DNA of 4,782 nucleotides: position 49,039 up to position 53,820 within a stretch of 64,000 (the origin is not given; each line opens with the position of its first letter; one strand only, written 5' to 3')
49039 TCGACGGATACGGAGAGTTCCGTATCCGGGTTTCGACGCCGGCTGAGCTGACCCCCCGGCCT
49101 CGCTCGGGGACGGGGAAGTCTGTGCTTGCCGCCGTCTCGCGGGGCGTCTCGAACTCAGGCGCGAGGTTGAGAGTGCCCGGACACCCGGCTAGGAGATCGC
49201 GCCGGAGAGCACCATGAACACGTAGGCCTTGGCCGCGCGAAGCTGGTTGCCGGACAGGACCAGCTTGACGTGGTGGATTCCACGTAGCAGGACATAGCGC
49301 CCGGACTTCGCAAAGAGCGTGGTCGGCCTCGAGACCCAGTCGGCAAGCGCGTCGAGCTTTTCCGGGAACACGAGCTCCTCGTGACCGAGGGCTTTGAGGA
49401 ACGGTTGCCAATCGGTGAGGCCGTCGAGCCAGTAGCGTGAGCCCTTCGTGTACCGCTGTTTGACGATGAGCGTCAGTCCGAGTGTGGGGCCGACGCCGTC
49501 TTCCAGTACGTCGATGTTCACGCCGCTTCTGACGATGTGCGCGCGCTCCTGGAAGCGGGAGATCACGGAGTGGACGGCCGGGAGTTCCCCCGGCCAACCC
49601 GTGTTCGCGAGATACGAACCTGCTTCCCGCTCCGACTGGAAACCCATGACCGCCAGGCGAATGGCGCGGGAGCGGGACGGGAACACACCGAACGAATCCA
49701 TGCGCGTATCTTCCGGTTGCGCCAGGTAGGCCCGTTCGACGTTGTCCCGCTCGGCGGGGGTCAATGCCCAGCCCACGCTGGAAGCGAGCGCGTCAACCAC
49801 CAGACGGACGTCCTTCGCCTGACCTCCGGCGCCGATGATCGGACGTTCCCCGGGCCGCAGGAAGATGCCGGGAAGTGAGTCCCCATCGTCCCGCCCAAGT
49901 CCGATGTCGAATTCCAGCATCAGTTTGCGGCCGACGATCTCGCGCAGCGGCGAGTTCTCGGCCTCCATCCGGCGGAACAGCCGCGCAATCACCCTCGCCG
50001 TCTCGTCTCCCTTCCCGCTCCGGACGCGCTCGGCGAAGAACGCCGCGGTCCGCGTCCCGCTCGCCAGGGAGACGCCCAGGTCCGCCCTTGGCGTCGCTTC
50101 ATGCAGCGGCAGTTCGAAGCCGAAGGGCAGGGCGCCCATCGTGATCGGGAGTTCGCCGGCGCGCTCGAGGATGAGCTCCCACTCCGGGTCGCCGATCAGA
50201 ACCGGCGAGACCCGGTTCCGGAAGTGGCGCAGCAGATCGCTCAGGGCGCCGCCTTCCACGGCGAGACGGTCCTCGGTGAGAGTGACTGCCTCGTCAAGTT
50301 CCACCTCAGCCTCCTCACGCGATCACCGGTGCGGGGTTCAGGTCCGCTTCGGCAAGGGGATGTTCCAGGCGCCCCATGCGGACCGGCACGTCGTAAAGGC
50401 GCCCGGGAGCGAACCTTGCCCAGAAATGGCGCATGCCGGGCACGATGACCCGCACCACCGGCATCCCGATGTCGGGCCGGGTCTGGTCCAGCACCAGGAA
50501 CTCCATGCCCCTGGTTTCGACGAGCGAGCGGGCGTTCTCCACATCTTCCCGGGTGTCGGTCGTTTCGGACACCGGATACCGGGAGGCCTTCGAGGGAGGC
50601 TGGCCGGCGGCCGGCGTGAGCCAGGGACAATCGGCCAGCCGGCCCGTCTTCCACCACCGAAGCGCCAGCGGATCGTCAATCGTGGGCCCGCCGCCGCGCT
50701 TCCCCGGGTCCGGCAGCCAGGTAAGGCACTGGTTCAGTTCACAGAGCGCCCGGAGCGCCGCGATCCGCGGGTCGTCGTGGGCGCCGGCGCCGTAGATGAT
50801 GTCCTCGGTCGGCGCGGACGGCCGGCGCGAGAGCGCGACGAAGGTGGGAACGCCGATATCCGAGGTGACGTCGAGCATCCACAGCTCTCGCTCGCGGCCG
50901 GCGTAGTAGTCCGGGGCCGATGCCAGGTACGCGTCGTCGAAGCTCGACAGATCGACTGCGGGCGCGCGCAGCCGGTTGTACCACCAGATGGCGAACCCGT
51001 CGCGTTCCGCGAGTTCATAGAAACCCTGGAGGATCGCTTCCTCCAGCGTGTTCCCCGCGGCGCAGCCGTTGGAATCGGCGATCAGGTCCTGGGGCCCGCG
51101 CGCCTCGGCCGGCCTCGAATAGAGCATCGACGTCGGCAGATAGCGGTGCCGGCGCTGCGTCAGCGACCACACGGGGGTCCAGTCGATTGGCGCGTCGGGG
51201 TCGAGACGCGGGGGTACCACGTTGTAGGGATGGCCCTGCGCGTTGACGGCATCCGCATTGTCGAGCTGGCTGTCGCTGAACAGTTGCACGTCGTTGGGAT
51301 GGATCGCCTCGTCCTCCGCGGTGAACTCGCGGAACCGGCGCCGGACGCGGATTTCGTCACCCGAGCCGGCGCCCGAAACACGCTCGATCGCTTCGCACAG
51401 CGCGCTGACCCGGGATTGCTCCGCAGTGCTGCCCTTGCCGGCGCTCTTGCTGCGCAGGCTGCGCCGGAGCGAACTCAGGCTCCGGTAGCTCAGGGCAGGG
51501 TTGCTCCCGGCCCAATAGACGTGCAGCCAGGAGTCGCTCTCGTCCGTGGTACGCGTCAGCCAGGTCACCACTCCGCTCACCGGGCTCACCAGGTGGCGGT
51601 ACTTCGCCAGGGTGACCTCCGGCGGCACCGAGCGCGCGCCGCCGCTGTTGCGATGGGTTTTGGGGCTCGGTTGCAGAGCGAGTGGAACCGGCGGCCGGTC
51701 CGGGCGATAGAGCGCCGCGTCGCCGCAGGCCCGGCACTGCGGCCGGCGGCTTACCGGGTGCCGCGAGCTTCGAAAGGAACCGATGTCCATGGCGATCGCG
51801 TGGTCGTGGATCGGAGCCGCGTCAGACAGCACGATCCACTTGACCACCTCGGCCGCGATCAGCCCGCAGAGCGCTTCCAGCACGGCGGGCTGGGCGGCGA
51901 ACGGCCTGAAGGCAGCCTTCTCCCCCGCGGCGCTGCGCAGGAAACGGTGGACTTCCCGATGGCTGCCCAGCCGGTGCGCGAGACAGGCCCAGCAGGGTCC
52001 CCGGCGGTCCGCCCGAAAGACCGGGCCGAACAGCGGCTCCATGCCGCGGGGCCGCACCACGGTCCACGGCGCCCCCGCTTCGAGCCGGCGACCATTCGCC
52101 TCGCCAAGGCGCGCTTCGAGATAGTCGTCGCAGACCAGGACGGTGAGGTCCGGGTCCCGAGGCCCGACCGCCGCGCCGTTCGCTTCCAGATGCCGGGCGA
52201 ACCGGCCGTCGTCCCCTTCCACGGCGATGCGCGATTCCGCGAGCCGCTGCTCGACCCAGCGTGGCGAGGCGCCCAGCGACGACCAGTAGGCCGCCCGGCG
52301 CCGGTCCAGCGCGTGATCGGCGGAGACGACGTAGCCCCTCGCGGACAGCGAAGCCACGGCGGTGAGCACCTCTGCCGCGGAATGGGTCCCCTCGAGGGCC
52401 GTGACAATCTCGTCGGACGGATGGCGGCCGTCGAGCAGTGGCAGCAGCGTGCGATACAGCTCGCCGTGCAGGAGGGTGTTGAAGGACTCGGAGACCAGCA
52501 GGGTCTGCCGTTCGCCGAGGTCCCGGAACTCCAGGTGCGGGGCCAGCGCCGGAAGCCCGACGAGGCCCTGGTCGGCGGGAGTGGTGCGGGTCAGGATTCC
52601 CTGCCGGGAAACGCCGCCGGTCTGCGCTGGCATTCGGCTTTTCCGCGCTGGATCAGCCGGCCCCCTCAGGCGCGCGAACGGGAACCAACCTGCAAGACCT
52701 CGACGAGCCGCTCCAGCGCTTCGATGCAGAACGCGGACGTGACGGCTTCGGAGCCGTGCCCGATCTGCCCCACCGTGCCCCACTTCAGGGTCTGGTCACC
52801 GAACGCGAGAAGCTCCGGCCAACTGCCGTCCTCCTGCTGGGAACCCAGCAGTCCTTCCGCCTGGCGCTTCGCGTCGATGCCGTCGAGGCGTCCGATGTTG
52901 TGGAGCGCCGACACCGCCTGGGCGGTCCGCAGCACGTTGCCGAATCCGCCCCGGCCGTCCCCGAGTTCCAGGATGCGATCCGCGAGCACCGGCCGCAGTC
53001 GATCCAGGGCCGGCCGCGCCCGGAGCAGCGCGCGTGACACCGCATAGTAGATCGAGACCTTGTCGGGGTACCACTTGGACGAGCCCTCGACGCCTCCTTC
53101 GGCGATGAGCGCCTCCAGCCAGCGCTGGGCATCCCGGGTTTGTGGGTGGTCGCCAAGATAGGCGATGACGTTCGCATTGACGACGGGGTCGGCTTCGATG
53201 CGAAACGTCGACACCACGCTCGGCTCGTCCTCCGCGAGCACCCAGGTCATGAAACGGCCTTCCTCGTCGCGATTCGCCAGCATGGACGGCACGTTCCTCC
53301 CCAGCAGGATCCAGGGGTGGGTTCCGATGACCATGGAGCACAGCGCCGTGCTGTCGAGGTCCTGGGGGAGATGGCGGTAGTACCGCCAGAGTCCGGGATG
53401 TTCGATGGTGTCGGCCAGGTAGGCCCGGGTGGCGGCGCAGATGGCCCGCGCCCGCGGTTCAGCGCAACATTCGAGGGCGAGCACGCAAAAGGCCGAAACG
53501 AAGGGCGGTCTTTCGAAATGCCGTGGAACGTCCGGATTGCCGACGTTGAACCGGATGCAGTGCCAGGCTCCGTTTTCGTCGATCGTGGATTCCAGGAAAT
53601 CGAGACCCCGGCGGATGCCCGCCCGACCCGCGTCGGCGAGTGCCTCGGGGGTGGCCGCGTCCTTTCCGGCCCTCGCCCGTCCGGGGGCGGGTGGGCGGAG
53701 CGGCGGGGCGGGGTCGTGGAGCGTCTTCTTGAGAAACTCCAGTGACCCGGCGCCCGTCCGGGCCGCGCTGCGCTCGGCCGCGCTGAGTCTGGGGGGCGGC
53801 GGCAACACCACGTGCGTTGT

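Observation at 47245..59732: NHLP-leader RiPP gene cluster with a non-canonical enzyme set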

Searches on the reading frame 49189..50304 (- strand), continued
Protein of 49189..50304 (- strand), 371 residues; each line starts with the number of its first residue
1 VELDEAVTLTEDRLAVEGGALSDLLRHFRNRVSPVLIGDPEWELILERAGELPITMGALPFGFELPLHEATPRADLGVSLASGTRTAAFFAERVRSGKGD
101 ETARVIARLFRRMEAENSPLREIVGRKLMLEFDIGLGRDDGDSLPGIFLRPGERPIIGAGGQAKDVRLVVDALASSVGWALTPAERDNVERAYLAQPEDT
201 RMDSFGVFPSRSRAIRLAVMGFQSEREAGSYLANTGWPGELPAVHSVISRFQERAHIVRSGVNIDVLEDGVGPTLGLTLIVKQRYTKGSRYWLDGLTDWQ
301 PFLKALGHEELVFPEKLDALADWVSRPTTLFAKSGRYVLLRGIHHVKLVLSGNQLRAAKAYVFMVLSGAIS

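Call 100: find_encoding_contigs(protein=P0463, flank=10000, max_places=2)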
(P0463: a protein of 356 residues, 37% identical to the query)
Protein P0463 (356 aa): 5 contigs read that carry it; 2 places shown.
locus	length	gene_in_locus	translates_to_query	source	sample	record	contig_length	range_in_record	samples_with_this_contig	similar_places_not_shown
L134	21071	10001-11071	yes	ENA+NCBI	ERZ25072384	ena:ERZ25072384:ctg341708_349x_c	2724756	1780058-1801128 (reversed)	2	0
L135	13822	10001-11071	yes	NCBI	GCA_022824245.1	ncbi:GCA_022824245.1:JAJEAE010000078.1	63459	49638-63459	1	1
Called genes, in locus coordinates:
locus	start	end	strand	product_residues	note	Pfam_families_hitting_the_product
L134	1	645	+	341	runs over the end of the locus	PF02606:LpxK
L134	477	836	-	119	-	-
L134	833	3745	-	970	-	PF00664:ABC_membrane, PF00005:ABC_tran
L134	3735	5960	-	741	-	PF03412:Peptidase_C39, PF00664:ABC_membrane, PF00005:ABC_tran, PF02463:SMC_N (faint)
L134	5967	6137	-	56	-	-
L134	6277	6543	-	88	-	PF02979:NHase_alpha (weak)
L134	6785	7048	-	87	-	-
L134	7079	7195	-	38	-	-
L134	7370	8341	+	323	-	PF27522:YDMC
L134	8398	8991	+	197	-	-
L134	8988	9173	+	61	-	-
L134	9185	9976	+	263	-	PF02353:CMAS, PF13489:Methyltransf_23, PF13847:Methyltransf_31, PF08241:Methyltransf_11, PF08242:Methyltransf_12, PF13649:Methyltransf_25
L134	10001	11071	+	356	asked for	-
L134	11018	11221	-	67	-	-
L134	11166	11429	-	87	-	PF02979:NHase_alpha (weak)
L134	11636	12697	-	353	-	-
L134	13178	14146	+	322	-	PF12760:Zn_ribbon_IS1595 (weak), PF12762:DDE_Tnp_IS1595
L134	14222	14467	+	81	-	-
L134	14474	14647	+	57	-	-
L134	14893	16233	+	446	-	-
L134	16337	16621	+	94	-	-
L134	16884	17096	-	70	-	-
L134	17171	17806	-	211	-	PF13462:Thioredoxin_4, PF01323:DSBA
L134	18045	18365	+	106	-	PF02311:AraC_binding, PF07883:Cupin_2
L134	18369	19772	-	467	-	PF14238:DUF4340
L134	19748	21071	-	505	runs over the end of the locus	PF23357:DUF7088, PF09822:ABC_transp_aux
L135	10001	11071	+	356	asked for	-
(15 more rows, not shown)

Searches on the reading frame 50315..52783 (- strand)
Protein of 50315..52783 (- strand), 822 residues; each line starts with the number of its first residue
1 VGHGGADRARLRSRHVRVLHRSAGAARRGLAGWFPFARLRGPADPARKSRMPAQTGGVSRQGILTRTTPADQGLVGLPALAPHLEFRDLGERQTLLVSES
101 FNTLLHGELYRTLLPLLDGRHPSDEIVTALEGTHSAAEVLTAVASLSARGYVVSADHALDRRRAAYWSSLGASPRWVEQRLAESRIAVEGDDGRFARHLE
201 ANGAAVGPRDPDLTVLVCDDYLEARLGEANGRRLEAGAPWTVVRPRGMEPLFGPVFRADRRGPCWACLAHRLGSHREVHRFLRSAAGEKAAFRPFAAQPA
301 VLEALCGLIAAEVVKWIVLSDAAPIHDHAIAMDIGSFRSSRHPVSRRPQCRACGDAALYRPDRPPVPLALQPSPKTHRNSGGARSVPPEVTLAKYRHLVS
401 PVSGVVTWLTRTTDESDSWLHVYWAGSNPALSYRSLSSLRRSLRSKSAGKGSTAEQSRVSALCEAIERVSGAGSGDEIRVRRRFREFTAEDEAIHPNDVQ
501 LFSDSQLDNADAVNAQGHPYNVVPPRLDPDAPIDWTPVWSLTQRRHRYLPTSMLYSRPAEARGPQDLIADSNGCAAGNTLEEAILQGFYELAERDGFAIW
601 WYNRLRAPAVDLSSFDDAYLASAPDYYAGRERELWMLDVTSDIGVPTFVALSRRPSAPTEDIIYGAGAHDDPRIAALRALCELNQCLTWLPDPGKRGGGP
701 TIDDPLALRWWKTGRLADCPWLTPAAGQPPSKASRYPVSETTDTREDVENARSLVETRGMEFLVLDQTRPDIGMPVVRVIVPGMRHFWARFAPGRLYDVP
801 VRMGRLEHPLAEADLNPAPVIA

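Call 4: search_protein_families(library=ncbifam, proteins=[window:50315-52783:-], max_evalue=0.01)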
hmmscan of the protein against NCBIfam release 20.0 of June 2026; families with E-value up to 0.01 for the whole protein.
window:50315-52783:- (822 aa): 5 families
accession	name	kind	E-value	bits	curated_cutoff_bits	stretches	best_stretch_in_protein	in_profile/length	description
TIGR03604.1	TOMM_cyclo_SagD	subfamily_domain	1.6e-77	261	219.25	1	449-819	1-373/377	thiazole/oxazole-forming peptide maturase, SagD family component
TIGR03882.1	cyclo_dehyd_2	equivalog_domain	1.3e-38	132.8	36.9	1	238-406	1-164/164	TOMM precursor leader peptide-binding protein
TIGR03266.1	methan_mark_1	equivalog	7.4e-38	130.5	365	2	447-687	55-269/376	YcaO-related McrA-glycine thioamidation protein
TIGR00702.1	TIGR00702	domain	2.4e-27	96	75.65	1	446-785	50-365/377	YcaO-type kinase domain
NF040716.1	YcaO_for_S12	equivalog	0.00028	19.5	700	0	571-594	177-200/571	30S ribosomal protein S12 methylthiotransferase accessory factor YcaO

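Call 5: search_protein_families(library=pfam, proteins=[window:50315-52783:-], max_evalue=0.01)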
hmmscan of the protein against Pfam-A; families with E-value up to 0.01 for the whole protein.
window:50315-52783:- (822 aa): 2 families
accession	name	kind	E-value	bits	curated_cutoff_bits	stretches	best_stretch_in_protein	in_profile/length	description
PF02624.21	YcaO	-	6.6e-95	318.6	25.7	1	448-785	1-325/325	YcaO cyclodehydratase, ATP-ad Mg2+-binding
PF21084.3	DUF4423_like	-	2.4e-06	28.2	24.1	1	82-152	4-74/76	Winged Helix-turn-helix domain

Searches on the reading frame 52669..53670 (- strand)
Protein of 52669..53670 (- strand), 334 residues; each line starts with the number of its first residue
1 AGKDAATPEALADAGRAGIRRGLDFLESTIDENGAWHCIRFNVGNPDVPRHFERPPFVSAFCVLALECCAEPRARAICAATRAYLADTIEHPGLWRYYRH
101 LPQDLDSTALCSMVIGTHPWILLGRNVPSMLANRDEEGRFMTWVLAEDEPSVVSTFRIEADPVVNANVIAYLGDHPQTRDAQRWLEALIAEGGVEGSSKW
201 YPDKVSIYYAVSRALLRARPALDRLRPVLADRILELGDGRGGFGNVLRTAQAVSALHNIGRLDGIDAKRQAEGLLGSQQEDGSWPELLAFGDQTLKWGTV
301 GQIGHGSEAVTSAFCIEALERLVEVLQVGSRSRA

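Call 60: search_solved_structures(query=window:52669-53670:-, max_evalue=10, show_alignments=4)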
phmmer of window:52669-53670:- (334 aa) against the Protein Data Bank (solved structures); distinct sequences matched with E-value up to 10: 1.
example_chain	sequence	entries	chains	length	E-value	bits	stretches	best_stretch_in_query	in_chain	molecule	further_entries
6g5o_A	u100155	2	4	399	0.53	12.5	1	125-183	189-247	Cytochrome P450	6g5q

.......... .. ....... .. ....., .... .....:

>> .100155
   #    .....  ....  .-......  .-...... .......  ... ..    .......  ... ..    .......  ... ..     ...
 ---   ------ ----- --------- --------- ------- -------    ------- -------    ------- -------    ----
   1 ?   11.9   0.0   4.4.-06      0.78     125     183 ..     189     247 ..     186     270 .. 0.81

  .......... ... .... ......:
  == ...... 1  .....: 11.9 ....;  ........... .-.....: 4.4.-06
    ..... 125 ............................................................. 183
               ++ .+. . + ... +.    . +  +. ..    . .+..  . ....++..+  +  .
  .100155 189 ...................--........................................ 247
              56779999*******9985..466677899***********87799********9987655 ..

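Call 63: search_solved_structures(query=A6, max_evalue=10, show_alignments=5)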
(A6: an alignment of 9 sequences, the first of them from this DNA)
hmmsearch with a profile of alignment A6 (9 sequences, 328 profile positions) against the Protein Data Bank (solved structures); distinct sequences matched with E-value up to 10: 9.
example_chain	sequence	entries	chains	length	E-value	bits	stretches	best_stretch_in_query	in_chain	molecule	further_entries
8paj_A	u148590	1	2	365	0.00018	24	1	10-141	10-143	Squalene-hopene/tetraprenyl-beta-curcumene cyclase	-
2sqc_A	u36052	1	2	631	0.0068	18.9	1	248-286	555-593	SQUALENE-HOPENE CYCLASE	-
3sqc_A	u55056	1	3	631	0.0069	18.8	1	248-286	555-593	SQUALENE--HOPENE CYCLASE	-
1gsz_A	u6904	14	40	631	0.007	18.8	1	248-286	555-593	SQUALENE--HOPENE CYCLASE | SQUALENE-HOPENE CYCLASE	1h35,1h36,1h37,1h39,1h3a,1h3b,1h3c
6o60_B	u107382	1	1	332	0.056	15.9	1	245-285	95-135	Geranylgeranyl transferase type-2 subunit beta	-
6j6x_B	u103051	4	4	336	0.058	15.8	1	245-285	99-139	Geranylgeranyl transferase type-2 subunit beta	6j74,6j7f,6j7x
3pz1_B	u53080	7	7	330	1.1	11.6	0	245-285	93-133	Geranylgeranyl transferase type-2 subunit beta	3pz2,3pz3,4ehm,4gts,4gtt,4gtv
1dce_B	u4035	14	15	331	1.1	11.6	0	245-285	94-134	PROTEIN (RAB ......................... BETA SUBUNIT) | RAB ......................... BETA SUBUNIT | Geranylgeranyl transferase type-2 subunit beta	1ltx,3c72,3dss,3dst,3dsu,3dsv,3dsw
8j5z_A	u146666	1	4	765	1.3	11.4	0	241-286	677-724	Terpene cyclase/mutase family member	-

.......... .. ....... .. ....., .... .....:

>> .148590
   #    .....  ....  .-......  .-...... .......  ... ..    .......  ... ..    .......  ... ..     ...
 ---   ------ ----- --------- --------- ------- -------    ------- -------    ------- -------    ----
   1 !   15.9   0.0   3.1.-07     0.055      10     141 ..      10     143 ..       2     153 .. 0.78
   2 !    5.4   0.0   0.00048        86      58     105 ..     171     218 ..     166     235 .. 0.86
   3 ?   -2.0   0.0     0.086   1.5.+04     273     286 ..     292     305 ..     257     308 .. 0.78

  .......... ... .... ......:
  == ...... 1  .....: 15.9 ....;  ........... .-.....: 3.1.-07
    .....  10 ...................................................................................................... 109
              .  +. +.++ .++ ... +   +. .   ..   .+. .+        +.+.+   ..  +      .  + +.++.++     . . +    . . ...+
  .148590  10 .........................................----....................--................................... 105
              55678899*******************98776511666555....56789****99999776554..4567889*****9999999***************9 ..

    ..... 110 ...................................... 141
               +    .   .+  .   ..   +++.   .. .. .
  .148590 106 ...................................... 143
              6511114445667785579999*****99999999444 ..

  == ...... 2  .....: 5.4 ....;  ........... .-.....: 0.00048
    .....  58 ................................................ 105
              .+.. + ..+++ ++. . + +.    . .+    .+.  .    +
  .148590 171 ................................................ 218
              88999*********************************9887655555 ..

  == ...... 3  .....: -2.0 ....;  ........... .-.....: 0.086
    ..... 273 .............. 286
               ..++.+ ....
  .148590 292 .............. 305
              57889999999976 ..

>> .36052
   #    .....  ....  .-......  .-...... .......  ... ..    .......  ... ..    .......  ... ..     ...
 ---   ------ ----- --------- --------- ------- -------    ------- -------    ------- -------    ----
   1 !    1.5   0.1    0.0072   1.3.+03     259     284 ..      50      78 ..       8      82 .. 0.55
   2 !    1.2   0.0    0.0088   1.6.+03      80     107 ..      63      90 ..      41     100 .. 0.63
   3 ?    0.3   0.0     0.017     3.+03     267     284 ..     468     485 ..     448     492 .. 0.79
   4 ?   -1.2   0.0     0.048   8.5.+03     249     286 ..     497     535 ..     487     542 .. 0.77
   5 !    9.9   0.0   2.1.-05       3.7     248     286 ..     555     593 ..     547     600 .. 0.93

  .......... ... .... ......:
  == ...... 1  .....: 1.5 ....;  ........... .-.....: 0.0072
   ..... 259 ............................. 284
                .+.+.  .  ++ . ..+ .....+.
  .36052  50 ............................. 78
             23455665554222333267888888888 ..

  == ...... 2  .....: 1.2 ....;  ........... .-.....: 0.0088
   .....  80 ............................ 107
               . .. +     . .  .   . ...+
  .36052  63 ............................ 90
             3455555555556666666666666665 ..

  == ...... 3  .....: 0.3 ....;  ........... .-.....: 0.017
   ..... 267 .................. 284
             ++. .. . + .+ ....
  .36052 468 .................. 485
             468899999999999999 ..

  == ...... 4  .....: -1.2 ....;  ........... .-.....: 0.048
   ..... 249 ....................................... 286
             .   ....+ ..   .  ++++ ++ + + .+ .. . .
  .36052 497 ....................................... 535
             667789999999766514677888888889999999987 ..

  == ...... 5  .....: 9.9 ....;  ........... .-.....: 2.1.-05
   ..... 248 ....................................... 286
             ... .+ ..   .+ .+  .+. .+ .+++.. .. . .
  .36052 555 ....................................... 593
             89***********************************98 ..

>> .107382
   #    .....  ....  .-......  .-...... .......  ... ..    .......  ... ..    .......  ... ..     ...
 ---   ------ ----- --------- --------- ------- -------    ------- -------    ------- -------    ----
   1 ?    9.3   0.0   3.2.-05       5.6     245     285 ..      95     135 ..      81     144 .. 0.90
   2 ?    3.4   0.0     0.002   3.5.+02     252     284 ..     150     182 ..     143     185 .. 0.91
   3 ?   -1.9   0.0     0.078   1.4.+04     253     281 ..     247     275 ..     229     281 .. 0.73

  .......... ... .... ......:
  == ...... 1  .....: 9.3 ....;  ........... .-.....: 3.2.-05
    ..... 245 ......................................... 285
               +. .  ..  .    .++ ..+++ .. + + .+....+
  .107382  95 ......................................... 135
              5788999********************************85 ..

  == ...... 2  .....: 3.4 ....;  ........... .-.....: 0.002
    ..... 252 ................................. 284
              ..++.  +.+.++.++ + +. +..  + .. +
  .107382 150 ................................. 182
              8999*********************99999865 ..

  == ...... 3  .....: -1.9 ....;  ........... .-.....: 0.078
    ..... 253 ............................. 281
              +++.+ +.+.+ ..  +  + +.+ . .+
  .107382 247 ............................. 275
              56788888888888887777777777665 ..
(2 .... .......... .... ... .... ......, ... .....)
